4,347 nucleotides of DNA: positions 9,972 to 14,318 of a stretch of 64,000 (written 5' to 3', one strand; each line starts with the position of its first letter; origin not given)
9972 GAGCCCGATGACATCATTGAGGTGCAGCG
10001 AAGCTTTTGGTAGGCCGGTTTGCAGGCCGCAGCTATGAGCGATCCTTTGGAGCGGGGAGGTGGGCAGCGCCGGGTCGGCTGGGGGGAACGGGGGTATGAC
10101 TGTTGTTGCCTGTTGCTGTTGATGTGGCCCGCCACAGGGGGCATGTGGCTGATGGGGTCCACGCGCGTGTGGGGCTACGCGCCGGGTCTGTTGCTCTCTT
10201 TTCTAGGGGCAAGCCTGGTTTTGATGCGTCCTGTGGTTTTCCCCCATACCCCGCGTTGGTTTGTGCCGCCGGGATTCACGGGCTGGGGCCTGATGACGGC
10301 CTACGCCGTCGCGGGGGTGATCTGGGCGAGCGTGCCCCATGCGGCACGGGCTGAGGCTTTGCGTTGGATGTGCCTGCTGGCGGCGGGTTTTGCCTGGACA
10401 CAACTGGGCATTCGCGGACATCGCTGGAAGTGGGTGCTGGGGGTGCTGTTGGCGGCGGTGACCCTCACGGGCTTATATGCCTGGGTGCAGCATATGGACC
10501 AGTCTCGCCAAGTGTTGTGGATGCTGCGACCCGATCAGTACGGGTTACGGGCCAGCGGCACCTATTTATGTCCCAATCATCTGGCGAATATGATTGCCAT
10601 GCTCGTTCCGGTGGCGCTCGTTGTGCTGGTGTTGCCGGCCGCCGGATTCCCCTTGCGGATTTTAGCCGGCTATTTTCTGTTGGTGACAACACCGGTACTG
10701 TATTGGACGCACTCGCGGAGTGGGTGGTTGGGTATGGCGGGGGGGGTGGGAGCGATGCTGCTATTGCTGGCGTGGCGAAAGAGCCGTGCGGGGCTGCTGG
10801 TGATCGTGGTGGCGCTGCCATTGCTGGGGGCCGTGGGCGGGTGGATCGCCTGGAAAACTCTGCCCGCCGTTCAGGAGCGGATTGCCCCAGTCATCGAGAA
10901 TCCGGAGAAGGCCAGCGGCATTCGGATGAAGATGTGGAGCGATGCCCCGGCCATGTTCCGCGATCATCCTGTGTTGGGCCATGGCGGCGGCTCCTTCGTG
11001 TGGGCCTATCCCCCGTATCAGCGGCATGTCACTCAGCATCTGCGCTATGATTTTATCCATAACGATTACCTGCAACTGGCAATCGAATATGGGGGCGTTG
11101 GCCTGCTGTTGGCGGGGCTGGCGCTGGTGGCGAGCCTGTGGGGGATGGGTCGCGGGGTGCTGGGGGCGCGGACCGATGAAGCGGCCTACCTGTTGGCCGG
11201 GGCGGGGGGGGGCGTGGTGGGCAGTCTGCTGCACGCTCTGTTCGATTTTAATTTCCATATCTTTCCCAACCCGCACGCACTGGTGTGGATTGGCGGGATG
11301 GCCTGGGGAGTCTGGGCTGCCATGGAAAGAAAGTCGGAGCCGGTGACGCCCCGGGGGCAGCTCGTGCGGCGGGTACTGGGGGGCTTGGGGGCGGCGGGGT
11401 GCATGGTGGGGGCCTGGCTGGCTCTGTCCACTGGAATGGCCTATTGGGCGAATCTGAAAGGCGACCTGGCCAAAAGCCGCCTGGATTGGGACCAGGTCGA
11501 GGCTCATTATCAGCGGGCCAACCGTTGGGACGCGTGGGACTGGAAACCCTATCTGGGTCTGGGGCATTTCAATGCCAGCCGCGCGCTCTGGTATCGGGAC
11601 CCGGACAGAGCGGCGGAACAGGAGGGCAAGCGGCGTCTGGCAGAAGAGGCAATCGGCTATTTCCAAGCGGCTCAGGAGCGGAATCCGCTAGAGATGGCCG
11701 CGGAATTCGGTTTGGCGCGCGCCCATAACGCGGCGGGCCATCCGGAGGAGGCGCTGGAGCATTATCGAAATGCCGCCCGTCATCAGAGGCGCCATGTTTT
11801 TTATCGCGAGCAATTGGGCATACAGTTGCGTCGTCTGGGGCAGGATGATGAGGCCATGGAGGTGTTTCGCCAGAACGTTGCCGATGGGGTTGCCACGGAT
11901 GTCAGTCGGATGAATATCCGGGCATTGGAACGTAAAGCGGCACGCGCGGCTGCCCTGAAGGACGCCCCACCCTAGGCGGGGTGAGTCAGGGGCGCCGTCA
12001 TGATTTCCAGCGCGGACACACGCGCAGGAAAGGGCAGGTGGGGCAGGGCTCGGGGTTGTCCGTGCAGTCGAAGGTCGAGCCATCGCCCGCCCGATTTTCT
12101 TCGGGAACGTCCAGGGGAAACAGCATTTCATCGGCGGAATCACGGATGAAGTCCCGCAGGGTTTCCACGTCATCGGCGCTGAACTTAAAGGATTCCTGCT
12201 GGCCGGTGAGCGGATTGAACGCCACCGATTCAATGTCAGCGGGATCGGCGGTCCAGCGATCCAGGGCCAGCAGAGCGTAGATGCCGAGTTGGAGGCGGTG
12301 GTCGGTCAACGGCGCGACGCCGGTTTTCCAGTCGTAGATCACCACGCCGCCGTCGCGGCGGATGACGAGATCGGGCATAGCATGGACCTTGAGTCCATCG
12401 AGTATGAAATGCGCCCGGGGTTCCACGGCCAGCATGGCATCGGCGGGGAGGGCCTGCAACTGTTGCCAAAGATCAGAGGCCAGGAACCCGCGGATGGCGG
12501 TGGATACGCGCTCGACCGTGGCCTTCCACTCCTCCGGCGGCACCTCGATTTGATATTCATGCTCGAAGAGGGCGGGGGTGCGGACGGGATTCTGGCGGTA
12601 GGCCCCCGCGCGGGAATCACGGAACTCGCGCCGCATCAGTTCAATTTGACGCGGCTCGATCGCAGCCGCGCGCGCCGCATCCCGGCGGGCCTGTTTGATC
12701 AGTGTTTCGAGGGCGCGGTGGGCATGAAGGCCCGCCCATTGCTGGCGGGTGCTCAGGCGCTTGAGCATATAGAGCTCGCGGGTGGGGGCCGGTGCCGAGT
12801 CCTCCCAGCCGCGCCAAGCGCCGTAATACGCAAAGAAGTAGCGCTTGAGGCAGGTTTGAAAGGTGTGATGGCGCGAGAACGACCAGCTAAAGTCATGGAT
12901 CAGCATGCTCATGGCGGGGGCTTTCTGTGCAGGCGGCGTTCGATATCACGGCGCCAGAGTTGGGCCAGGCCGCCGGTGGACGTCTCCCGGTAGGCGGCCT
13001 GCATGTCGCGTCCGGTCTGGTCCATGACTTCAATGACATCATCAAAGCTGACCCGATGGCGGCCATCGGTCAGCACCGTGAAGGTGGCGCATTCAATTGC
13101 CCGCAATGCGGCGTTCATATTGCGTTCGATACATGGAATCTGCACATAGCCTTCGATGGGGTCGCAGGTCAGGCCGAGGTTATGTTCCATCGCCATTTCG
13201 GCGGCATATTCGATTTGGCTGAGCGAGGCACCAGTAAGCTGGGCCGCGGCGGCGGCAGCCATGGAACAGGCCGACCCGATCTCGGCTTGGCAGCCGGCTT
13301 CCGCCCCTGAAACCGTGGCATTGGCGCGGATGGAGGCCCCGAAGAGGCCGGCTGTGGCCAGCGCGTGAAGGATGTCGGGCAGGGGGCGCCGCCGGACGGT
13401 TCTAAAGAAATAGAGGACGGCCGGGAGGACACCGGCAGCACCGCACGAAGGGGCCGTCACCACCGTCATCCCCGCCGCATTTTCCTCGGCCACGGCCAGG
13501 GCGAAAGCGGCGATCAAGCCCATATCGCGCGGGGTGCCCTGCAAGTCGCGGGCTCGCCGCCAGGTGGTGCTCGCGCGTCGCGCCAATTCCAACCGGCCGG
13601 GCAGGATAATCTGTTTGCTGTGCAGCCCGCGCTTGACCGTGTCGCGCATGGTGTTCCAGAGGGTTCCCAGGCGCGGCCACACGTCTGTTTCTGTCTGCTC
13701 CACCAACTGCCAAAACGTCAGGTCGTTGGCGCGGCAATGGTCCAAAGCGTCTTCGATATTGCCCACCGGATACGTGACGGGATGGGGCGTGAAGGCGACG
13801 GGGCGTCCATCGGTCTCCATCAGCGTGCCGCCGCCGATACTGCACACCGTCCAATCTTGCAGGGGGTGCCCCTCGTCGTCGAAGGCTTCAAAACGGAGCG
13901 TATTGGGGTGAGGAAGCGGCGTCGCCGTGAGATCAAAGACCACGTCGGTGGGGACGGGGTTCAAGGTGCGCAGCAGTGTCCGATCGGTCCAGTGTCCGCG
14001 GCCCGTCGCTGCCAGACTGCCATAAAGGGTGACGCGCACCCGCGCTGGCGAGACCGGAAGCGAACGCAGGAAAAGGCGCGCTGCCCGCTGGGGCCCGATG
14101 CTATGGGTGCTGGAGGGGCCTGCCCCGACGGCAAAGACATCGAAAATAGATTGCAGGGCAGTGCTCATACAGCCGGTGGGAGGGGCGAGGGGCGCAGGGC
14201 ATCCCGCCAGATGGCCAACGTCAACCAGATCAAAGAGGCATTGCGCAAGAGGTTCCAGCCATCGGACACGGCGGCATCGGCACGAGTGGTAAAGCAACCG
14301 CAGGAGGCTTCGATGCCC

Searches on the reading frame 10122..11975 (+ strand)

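Call 97: search_protein_families(library=pfam, proteins=[window:10122-11975:+], max_evalue=0.00001)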
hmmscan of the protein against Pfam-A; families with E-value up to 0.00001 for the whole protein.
window:10122-11975:+ (617 aa): 1 family
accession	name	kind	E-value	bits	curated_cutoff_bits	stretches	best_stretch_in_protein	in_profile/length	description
PF04932.20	Wzy_C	-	7.9e-23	81.3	31.7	1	186-330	3-147/149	O-Antigen ligase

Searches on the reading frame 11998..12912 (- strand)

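Call 97: search_protein_families(library=pfam, proteins=[window:11998-12912:-], max_evalue=0.00001)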
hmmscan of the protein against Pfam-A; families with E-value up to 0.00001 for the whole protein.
window:11998-12912:- (304 aa): 1 family
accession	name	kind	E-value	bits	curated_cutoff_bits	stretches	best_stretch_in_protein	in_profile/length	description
PF12705.13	PDDEXK_1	-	2.6e-22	80.4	22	1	9-300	1-247/247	PD-(D/E)XK nuclease superfamily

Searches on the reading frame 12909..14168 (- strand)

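Call 97: search_protein_families(library=pfam, proteins=[window:12909-14168:-], max_evalue=0.00001)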
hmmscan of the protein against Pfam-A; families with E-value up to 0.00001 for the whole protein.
window:12909-14168:- (419 aa): 2 families
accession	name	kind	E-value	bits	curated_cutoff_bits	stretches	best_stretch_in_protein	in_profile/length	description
PF03313.21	SDH_alpha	-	2.4e-72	244.1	26.4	1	158-402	20-260/260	Serine dehydratase alpha chain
PF03315.21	SDH_beta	-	6.7e-26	91.9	26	1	7-67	1-66/155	Serine dehydratase beta chain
